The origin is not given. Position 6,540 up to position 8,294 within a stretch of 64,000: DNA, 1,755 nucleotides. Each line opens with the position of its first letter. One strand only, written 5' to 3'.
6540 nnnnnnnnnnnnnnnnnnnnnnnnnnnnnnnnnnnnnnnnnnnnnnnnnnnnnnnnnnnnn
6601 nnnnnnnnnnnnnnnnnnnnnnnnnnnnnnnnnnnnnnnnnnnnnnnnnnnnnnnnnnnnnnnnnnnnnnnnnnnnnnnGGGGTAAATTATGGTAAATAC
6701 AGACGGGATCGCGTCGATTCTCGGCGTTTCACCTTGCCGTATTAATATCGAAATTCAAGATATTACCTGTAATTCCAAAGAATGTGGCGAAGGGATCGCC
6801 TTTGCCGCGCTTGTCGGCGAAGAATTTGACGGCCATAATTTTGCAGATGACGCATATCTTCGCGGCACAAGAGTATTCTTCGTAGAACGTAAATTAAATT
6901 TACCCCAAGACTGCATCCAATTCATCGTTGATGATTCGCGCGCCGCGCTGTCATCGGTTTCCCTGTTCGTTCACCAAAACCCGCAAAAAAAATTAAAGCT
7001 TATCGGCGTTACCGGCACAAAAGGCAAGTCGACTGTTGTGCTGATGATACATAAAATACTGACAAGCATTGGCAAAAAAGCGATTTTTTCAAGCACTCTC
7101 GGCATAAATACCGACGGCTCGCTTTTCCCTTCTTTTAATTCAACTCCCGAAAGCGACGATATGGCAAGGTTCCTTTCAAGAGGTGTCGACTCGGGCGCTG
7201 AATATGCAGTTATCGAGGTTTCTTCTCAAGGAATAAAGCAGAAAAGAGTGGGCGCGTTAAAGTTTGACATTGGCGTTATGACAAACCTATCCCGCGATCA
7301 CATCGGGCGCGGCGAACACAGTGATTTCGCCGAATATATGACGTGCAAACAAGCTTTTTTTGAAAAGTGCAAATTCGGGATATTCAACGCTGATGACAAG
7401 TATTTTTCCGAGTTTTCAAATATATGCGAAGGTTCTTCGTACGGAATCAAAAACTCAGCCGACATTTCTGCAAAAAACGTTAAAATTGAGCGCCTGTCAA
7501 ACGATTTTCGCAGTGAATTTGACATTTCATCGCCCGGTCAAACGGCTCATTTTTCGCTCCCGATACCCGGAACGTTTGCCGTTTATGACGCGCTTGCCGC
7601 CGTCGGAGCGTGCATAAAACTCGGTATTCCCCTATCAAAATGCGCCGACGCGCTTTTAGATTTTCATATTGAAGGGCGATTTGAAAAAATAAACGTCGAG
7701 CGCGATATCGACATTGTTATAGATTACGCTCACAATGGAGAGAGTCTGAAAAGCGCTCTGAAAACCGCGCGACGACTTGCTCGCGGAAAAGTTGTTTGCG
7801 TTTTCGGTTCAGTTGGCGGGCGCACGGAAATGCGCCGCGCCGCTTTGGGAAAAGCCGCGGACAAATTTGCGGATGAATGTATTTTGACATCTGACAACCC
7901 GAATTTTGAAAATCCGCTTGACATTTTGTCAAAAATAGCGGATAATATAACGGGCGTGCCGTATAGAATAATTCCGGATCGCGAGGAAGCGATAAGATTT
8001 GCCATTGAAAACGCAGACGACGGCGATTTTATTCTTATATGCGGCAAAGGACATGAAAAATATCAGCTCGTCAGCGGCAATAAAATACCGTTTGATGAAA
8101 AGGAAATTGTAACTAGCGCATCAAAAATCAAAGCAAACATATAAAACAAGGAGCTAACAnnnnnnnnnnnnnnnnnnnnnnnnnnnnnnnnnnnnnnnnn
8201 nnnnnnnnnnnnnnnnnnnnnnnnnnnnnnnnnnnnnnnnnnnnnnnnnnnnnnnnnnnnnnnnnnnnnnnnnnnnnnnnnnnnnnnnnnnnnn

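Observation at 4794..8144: ATP-grasp ligase + Asp-type racemase + MurE packed as one unit: predicted Lys-D-Asp peptidoglycan branch cassette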

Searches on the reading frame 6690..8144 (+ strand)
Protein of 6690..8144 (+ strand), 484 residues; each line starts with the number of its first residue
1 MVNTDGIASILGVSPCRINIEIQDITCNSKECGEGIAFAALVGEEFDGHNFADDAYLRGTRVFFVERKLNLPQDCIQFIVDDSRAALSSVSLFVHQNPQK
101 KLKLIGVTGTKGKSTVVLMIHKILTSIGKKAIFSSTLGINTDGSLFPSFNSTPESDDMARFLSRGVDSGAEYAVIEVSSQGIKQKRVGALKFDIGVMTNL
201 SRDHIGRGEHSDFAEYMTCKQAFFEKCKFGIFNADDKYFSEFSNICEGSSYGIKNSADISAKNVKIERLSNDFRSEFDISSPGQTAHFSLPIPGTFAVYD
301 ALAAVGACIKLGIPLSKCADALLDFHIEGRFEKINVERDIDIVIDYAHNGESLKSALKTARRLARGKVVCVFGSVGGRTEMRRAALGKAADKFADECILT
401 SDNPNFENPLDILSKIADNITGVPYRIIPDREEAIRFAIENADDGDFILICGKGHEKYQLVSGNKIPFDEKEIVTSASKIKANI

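Call 3: search_protein_families(library=pfam, proteins=[window:6690-8144:+], max_evalue=0.01)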
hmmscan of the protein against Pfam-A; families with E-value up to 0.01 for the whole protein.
window:6690-8144:+ (484 aa): 3 families
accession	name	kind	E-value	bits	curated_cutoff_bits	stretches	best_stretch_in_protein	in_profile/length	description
PF08245.18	Mur_ligase_M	-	6.2e-38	131.2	24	1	107-307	1-199/200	Mur ligase middle domain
PF02875.26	Mur_ligase_C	-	1.3e-29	104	28.4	1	329-454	1-127/127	Mur ligase, glutamate ligase domain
PF01225.30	Mur_ligase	-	2.2e-05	25.1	21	1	22-75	2-58/95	Mur ligase family, catalytic domain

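Call 4: search_protein_families(library=ncbifam, proteins=[window:6690-8144:+], max_evalue=0.01)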
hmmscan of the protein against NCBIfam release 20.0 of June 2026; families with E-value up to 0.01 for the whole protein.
window:6690-8144:+ (484 aa): 29 families (the best 25 are shown)
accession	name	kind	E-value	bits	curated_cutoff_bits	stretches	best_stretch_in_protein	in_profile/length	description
NF001126.0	PRK00139.1-4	equivalog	6.6e-126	420.7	373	1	17-478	18-482/486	UDP-N-acetylmuramoyl-L-alanyl-D-glutamate--2,6-diaminopimelate ligase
TIGR01085.1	murE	subfamily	4.6e-118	395.1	257.3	1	19-477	1-470/472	UDP-N-acetylmuramyl-tripeptide synthetase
NF001124.0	PRK00139.1-2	equivalog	5.2e-105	352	476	1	19-478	25-492/500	UDP-N-acetylmuramoyl-L-alanyl-D-glutamate--2,6-diaminopimelate ligase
NF008896.0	PRK11929.1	equivalog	7.8e-102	341.7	1023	1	22-479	29-499/965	bifunctional UDP-N-acetylmuramoyl-L-alanyl-D-glutamate--2,6-diaminopimelate ligase MurE/UDP-N-acetylmuramoyl-tripeptide--D-alanyl-D-alanine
NF010628.0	PRK14022.1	equivalog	1.2e-96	324.3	536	1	19-469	32-471/483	UDP-N-acetylmuramoyl-L-alanyl-D-glutamate--L-lysine ligase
NF001123.0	PRK00139.1-1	equivalog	1.3e-87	294.5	586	1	19-479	17-490/493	UDP-N-acetylmuramoyl-L-alanyl-D-glutamate--2,6-diaminopimelate ligase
NF001130.0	PRK00139.2-4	equivalog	3.4e-73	247.1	715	1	20-473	29-505/516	UDP-N-acetylmuramoyl-L-alanyl-D-glutamate--2,6-diaminopimelate ligase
NF001129.0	PRK00139.2-3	equivalog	5.8e-66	223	762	1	50-474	66-510/517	UDP-N-acetylmuramoyl-L-alanyl-D-glutamate--2,6-diaminopimelate ligase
NF001127.0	PRK00139.2-1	equivalog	1.9e-54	185.2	997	1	75-475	82-506/520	UDP-N-acetylmuramoyl-L-alanyl-D-glutamate--2,6-diaminopimelate ligase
NF001131.0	PRK00139.2-5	equivalog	1.4e-52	179.1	1000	1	69-468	76-472/483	UDP-N-acetylmuramoyl-L-alanyl-D-glutamate--2,6-diaminopimelate ligase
TIGR02068.2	cya_phycin_syn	equivalog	4.8e-39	134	850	1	93-455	470-851/862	cyanophycin synthetase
TIGR01143.1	murF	subfamily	9e-38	130.3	288.6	1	28-449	2-402/418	UDP-N-acetylmuramoyl-tripeptide--D-alanyl-D-alanine ligase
NF010623.0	PRK14016.1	subfamily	1.2e-31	109.7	877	1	92-453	471-851/871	cyanophycin synthetase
NF008041.0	PRK10773.1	equivalog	6.7e-28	97.6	551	1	6-397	8-387/453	UDP-N-acetylmuramoyl-tripeptide--D-alanyl-D-alanine ligase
NF053645.1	pMurC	equivalog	1.9e-27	96.1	560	2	256-371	285-395/492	pseudomurein biosynthesis peptide ligase pMurC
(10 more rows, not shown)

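Call 18: search_solved_structures(query=window:6690-8144:+, max_evalue=1e-20, show_alignments=0)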
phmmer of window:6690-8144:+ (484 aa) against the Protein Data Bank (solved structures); distinct sequences matched with E-value up to 1e-20: 14.
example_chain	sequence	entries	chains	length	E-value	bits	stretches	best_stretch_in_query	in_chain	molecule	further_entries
4bub_A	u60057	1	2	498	1.7e-68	234.5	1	18-477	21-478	UDP-N-ACETYLMURAMOYL-L-ALANYL-D-GLUTAMATE--LD-LYSINE LIGASE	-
8f5d_A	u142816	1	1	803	3.5e-63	217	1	23-473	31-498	Multifunctional fusion protein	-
4c12_A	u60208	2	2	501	2.6e-60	207.5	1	20-470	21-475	UDP-N-ACETYLMURAMOYL-L-ALANYL-D-GLUTAMATE--L-LYSINE LIGASE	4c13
7b6o_A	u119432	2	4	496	2.8e-59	204.2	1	21-473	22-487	UDP-N-acetylmuramoyl-L-alanyl-D-glutamate-2,6-diaminopimelate ligase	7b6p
1e8c_A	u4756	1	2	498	1.1e-58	202.2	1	21-474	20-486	UDP-N-ACETYLMURAMOYLALANYL-D-GLUTAMATE--2,6-DIAMINOPIMELATE LIGASE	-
7b53_A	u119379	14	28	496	1.1e-58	202.2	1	21-473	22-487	UDP-N-acetylmuramoyl-L-alanyl-D-glutamate--2,6-diaminopimelate ligase | UDP-N-acetylmuramoyl-L-alanyl-D-glutamate-2,6-diaminopimelate ligase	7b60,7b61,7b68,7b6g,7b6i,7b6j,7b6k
8g6p_A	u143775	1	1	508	7.4e-55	189.6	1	19-475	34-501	UDP-N-acetylmuramoyl-L-alanyl-D-glutamate--2,6-diaminopimelate ligase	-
2wtz_A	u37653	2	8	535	4.7e-53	183.6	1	22-475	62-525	UDP-N-ACETYLMURAMOYL-L-ALANYL-D-GLUTAMATE--2,6-DIAMINOPIMELATE LIGASE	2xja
8w9z_N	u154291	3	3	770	2.1e-51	178.2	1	20-416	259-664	UDP-N-acetylmuramoyl-L-alanyl-D-glutamate--2, 6-diaminopimelate ligase-like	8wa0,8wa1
7d27_A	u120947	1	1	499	2.8e-44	154.7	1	35-477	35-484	UDP-N-acetylmuramoyl-L-alanyl-D-glutamate--2,6-diaminopimelate ligase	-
8r5o_Q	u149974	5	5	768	2.3e-40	141.8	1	18-419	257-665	PAP11 | PAP11, MurE-like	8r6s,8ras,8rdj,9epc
8xzv_J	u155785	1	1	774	4.1e-39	137.7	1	20-417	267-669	MurE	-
8qma_O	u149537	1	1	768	4.4e-39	137.5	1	18-419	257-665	PAP11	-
6vr7_A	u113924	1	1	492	1.3e-21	80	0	279-459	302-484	Mur ligase middle domain protein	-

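Call 58: search_dna_similar(query=window:6690-8141:+, collection=plasmids, mode=protein, max_evalue=1e-20, max_rows=40)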
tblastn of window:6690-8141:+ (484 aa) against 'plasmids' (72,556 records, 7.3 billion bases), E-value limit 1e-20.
Records with a match: 79; places in all: 83; records where one place covers at least 80% of the query: 78.
Best place of each record, by identity: <60% 79.
By first word of the organism name: Escherichia 9; Streptomyces 5; Cytobacillus 5; Vibrio 4; Acinetobacter 4; Sinorhizobium 4; Bacillus 3; Paenibacillus 3; Planococcus 3; Listeria 2; and 31 more.
By predicted mobility (MOB-suite, as given by PLSDB): non-mobilizable 66; mobilizable 9; conjugative 4.
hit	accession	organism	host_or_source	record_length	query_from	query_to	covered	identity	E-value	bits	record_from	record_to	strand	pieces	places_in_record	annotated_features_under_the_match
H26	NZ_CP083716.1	Bacillus velezensis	cell culture,Meju, fermented soybean ...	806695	21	477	94%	35.0%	2e-77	271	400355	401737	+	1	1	UDP-N-acetylmuramoyl-L-alanyl-D-glutamate--2, 6-diaminopimelate ligase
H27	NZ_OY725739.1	Monoglobus pectinilyticus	-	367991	19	474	94%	34.9%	6e-74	261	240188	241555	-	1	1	UDP-N-acetylmuramoyl-L-alanyl-D-glutamate--2, 6-diaminopimelate ligase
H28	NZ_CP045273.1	Priestia megaterium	pure culture,Paper surface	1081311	20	474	94%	34.1%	1e-73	260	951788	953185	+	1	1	none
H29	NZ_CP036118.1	Bacillus mycoides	cell culture,soil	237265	18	472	94%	33.6%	7e-72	254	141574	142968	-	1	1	UDP-N-acetylmuramoyl-L-alanyl-D-glutamate--2, 6-diaminopimelate ligase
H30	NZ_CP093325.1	Bacillus sp. N5-665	whole organism,peat soil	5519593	18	477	95%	33.3%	2e-59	257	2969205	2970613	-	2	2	none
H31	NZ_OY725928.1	Bacteroides finegoldii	-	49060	13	474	95%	32.9%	2e-64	233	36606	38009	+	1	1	UDP-N-acetylmuramoyl-L-alanyl-D-glutamate--2, 6-diaminopimelate ligase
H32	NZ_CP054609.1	Paenibacillus cellulosilyticus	cell culture,soil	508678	19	477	95%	33.1%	2e-72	256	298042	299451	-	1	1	UDP-N-acetylmuramoyl-L-alanyl-D-glutamate--2, 6-diaminopimelate ligase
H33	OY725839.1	Subdoligranulum variabile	-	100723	25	474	93%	33.3%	7e-56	208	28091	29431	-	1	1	record has no annotation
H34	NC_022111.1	Prevotella sp. oral taxon 299 str. F0039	Homo sapiens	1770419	19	474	94%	32.6%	2e-60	221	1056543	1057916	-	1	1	none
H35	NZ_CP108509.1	Streptomyces sp. NBC_01237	-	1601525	26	474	93%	33.0%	2e-62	227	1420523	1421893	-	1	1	none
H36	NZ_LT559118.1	Nonomuraea gerenzanensis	-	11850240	22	477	94%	32.4%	2e-60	221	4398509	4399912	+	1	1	none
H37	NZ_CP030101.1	Listeria monocytogenes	Environment,water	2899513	19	471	94%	32.6%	9e-68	243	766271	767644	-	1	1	none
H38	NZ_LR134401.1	Listeria monocytogenes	Homo sapiens,Vein blood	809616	19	471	94%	32.6%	2e-67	242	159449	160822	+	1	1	UDP-N-acetylmuramoyl-L-alanyl-D-glutamate--2, 6-diaminopimelate ligase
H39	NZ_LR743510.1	Methylobacterium bullatum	-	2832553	22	477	94%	32.1%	7e-54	202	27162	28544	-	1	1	none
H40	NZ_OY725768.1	Parabacteroides distasonis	-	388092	19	472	94%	32.1%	3e-66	238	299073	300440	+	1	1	UDP-N-acetylmuramoyl-L-alanyl-D-glutamate--2, 6-diaminopimelate ligase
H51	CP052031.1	Staphylococcus aureus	Homo sapiens,blood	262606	21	467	92%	30.5%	4e-58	214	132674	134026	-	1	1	UDP-N-acetylmuramoyl-L-alanyl-D-glutamate--L- lysine ligase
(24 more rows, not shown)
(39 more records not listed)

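Call 59: get_annotated_region(hit=H33, flank=8000)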
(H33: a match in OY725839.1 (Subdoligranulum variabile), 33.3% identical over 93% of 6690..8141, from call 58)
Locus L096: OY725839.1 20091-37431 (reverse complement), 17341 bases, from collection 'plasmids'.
description: Subdoligranulum variabile strain Subdoligranulum variabile TSDC17.2-1.1 genome assembly, plasmid: 5
organism: Subdoligranulum variabile (NCBI taxid 214851)
taxonomy: Bacteria; Bacillota; Clostridia; Eubacteriales; Oscillospiraceae; Subdoligranulum; Subdoligranulum variabile
host: -; source: -; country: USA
typing (MOB-suite, as given by PLSDB): non-mobilizable
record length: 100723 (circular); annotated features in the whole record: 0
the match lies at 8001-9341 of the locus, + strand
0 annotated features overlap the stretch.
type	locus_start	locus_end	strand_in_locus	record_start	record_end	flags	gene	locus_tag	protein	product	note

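Call 60: get_annotated_region(hit=H27, flank=6000)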
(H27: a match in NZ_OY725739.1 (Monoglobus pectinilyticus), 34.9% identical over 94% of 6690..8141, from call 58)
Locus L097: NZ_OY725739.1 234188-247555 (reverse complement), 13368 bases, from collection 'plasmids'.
description: Monoglobus pectinilyticus strain Ruminococcaceae species TSDC17.2-1.2 plasmid 15, complete sequence
organism: Monoglobus pectinilyticus (NCBI taxid 1981510)
taxonomy: Bacteria; Bacillota; Clostridia; Monoglobales; Monoglobaceae; Monoglobus; Monoglobus pectinilyticus
host: -; source: -; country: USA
typing (MOB-suite, as given by PLSDB): non-mobilizable
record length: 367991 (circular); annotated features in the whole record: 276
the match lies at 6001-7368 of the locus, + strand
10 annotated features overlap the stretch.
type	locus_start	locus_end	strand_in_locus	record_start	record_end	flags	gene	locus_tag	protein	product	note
CDS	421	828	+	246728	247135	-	mraZ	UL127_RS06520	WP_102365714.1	division/cell wall cluster transcriptional repressor MraZ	GO:0051302 - regulation of cell division [Evidence IEA]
CDS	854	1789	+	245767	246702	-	rsmH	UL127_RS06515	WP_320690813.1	16S rRNA (cytosine(1402)-N(4))-methyltransferase RsmH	-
CDS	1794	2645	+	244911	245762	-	-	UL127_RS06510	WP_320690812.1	hypothetical protein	-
CDS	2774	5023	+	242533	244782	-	-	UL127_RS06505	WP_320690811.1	penicillin-binding transpeptidase domain-containing protein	-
CDS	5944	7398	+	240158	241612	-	-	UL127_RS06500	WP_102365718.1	UDP-N-acetylmuramoyl-L-alanyl-D-glutamate--2, 6-diaminopimelate ligase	GO:0009058 - biosynthetic process [Evidence IEA]; GO:0051301 - cell division [Evidence IEA]; GO:0008360 - regulation of ...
CDS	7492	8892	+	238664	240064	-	murF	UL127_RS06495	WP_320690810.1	UDP-N-acetylmuramoyl-tripeptide--D-alanyl-D- alanine ligase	GO:0009252 - peptidoglycan biosynthetic process [Evidence IEA]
CDS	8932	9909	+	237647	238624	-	mraY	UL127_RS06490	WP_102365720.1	phospho-N-acetylmuramoyl-pentapeptide- transferase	GO:0009252 - peptidoglycan biosynthetic process [Evidence IEA]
CDS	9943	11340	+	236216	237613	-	ftsW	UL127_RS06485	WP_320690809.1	putative lipid II flippase FtsW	GO:0051301 - cell division [Evidence IEA]; GO:0009252 - peptidoglycan biosynthetic process [Evidence IEA]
CDS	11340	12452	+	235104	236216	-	murG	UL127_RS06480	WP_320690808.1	undecaprenyldiphospho-muramoylpentapeptide beta-N-acetylglucosaminyltransferase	GO:0009252 - peptidoglycan biosynthetic process [Evidence IEA]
CDS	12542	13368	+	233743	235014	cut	murA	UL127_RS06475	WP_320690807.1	UDP-N-acetylglucosamine 1-carboxyvinyltransferase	GO:0009252 - peptidoglycan biosynthetic process [Evidence IEA]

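Call 73: get_annotated_region(hit=H51, flank=300)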
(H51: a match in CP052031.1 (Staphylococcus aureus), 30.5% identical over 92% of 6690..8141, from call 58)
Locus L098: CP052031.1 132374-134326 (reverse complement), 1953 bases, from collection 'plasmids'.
description: Staphylococcus aureus strain ER09772.3 plasmid pER09772.3A.2, complete sequence
organism: Staphylococcus aureus (NCBI taxid 1280)
taxonomy: Bacteria; Bacillota; Bacilli; Bacillales; Staphylococcaceae; Staphylococcus; Staphylococcus aureus
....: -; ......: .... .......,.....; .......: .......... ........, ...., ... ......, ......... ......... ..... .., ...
typing (MOB-suite, as given by PLSDB): non-mobilizable
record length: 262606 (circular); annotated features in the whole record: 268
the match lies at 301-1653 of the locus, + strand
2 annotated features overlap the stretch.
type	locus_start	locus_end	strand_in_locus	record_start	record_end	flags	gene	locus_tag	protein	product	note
CDS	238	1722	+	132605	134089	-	-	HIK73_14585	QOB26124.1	UDP-N-acetylmuramoyl-L-alanyl-D-glutamate--L- lysine ligase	-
CDS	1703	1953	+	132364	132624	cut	-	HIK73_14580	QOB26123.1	hypothetical protein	-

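Call 74: search_dna_similar(query=window:6690-8141:+, collection=plasmids, mode=protein, max_evalue=1e-20, max_rows=60, rows=spread)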
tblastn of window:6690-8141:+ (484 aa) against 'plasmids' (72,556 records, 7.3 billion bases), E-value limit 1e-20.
Records with a match: 79; places in all: 83; records where one place covers at least 80% of the query: 78.
Best place of each record, by identity: <60% 79.
By first word of the organism name: Escherichia 9; Streptomyces 5; Cytobacillus 5; Vibrio 4; Acinetobacter 4; Sinorhizobium 4; Bacillus 3; Paenibacillus 3; Planococcus 3; Listeria 2; and 31 more.
By predicted mobility (MOB-suite, as given by PLSDB): non-mobilizable 66; mobilizable 9; conjugative 4.
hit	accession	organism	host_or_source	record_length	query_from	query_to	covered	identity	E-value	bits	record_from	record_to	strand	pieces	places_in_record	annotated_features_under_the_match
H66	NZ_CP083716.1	Bacillus velezensis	cell culture,Meju, fermented soybean ...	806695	21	477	94%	35.0%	2e-77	271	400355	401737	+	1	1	UDP-N-acetylmuramoyl-L-alanyl-D-glutamate--2, 6-diaminopimelate ligase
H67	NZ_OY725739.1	Monoglobus pectinilyticus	-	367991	19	474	94%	34.9%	6e-74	261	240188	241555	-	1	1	UDP-N-acetylmuramoyl-L-alanyl-D-glutamate--2, 6-diaminopimelate ligase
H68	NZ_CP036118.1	Bacillus mycoides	cell culture,soil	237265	18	472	94%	33.6%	7e-72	254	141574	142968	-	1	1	UDP-N-acetylmuramoyl-L-alanyl-D-glutamate--2, 6-diaminopimelate ligase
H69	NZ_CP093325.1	Bacillus sp. N5-665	whole organism,peat soil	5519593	18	477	95%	33.3%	2e-59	257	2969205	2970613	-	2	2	none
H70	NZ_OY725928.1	Bacteroides finegoldii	-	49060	13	474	95%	32.9%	2e-64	233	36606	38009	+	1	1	UDP-N-acetylmuramoyl-L-alanyl-D-glutamate--2, 6-diaminopimelate ligase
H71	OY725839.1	Subdoligranulum variabile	-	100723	25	474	93%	33.3%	7e-56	208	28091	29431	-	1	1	record has no annotation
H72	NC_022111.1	Prevotella sp. oral taxon 299 str. F0039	Homo sapiens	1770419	19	474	94%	32.6%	2e-60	221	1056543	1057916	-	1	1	none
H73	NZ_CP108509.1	Streptomyces sp. NBC_01237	-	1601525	26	474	93%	33.0%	2e-62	227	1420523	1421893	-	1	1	none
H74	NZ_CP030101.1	Listeria monocytogenes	Environment,water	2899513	19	471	94%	32.6%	9e-68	243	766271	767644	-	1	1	none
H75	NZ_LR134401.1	Listeria monocytogenes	Homo sapiens,Vein blood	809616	19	471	94%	32.6%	2e-67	242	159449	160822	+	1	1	UDP-N-acetylmuramoyl-L-alanyl-D-glutamate--2, 6-diaminopimelate ligase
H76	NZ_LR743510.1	Methylobacterium bullatum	-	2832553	22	477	94%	32.1%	7e-54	202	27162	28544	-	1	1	none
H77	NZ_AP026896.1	Aeromonas caviae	Microbe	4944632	20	477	95%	31.8%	4e-53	200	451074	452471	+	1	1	none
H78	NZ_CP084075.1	Fusobacterium vincentii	-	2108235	25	473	93%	32.2%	7e-65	234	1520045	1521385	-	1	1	none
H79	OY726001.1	Phocaeicola massiliensis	-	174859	21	474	94%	31.3%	5e-56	208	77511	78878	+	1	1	record has no annotation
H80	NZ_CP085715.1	Peribacillus asahii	single cell,soil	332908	13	459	92%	31.2%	6e-55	205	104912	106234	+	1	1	UDP-N-acetylmuramoyl-L-alanyl-D-glutamate--2, 6-diaminopimelate ligase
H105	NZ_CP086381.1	Deinococcus radiophilus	Harpadon nehereus,cell culture,2 Mrad ...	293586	21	458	90%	30.1%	3e-44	174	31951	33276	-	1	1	murE: UDP-N-acetylmuramyl-tripeptide synthetase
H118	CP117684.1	Latilactobacillus curvatus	Pig,Single cell,feces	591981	78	484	84%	29.9%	2e-45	177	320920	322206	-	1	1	UDP-N-acetylmuramoyl-L-alanyl-D-glutamate--2, 6-diaminopimelate ligase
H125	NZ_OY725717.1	Collinsella aerofaciens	-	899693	78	469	81%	28.5%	2e-44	174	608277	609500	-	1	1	UDP-N-acetylmuramoyl-L-alanyl-D-glutamate--2, 6-diaminopimelate ligase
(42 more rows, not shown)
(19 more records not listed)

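Call 75: get_annotated_region(hit=H118, flank=400)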
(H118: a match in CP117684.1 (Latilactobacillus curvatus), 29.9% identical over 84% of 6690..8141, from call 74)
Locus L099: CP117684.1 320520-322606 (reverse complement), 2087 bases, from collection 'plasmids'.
description: Latilactobacillus curvatus strain curvatus plasmid p1_CACC879, complete sequence
organism: Latilactobacillus curvatus (NCBI taxid 28038)
taxonomy: Bacteria; Bacillota; Bacilli; Lactobacillales; Lactobacillaceae; Latilactobacillus; Latilactobacillus curvatus
host: -; source: Pig,Single cell,feces; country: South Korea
typing (MOB-suite, as given by PLSDB): mobilizable; relaxase MOBP
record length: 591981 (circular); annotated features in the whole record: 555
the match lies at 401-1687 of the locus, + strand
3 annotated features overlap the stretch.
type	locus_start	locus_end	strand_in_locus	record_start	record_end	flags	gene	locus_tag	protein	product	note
CDS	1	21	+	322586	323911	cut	-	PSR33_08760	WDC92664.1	serine hydrolase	-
CDS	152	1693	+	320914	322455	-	-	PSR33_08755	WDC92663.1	UDP-N-acetylmuramoyl-L-alanyl-D-glutamate--2, 6-diaminopimelate ligase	-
CDS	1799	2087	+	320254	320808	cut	-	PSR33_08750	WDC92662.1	hypothetical protein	-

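Call 76: get_annotated_region(hit=H125, flank=5000)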
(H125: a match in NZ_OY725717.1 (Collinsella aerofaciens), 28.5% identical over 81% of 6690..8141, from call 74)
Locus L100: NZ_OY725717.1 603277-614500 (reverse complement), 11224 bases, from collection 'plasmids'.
description: Collinsella aerofaciens strain Collinsella aerofaciens TSDC17.2-1.1 plasmid 6, complete sequence
organism: Collinsella aerofaciens (NCBI taxid 74426)
taxonomy: Bacteria; Actinomycetota; Coriobacteriia; Coriobacteriales; Coriobacteriaceae; Collinsella; Collinsella aerofaciens
host: -; source: -; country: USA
typing (MOB-suite, as given by PLSDB): non-mobilizable
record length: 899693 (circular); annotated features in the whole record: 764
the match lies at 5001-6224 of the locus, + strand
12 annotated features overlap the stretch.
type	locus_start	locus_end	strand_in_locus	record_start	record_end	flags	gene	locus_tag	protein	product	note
CDS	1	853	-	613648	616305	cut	-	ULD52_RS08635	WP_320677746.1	N-6 DNA methylase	GO:0006306 - DNA methylation [Evidence IEA]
CDS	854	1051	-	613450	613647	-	-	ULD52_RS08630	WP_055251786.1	type II toxin-antitoxin system RelB/DinJ family antitoxin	GO:0006355 - regulation of DNA-templated transcription [Evidence IEA]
CDS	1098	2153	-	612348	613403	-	-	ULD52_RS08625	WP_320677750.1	IS1595 family transposase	-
CDS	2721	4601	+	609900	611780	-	asnB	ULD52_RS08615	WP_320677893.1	asparagine synthase (glutamine-hydrolyzing)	GO:0006529 - asparagine biosynthetic process [Evidence IEA]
CDS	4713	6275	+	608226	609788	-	-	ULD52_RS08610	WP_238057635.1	UDP-N-acetylmuramoyl-L-alanyl-D-glutamate--2, 6-diaminopimelate ligase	GO:0009252 - peptidoglycan biosynthetic process [Evidence IEA]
CDS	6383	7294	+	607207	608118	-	-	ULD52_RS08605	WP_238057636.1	HAD family hydrolase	GO:0008152 - metabolic process [Evidence IEA]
CDS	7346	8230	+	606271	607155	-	murI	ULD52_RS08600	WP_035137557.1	glutamate racemase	GO:0009252 - peptidoglycan biosynthetic process [Evidence IEA]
CDS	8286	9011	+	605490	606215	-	rph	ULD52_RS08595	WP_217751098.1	ribonuclease PH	GO:0008033 - tRNA processing [Evidence IEA]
CDS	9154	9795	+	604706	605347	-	rdgB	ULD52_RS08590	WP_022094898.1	RdgB/HAM1 family non-canonical purine NTP pyrophosphatase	GO:0006281 - DNA repair [Evidence IEA]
CDS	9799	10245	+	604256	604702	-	dtd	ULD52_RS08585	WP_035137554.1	D-aminoacyl-tRNA deacylase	GO:0008152 - metabolic process [Evidence IEA]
CDS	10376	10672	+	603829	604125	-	-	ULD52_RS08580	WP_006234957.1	Veg family protein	-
CDS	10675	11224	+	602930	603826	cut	ispE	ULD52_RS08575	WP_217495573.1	4-(cytidine 5'-diphospho)-2-C-methyl-D-erythritol kinase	GO:0016114 - terpenoid biosynthetic process [Evidence IEA]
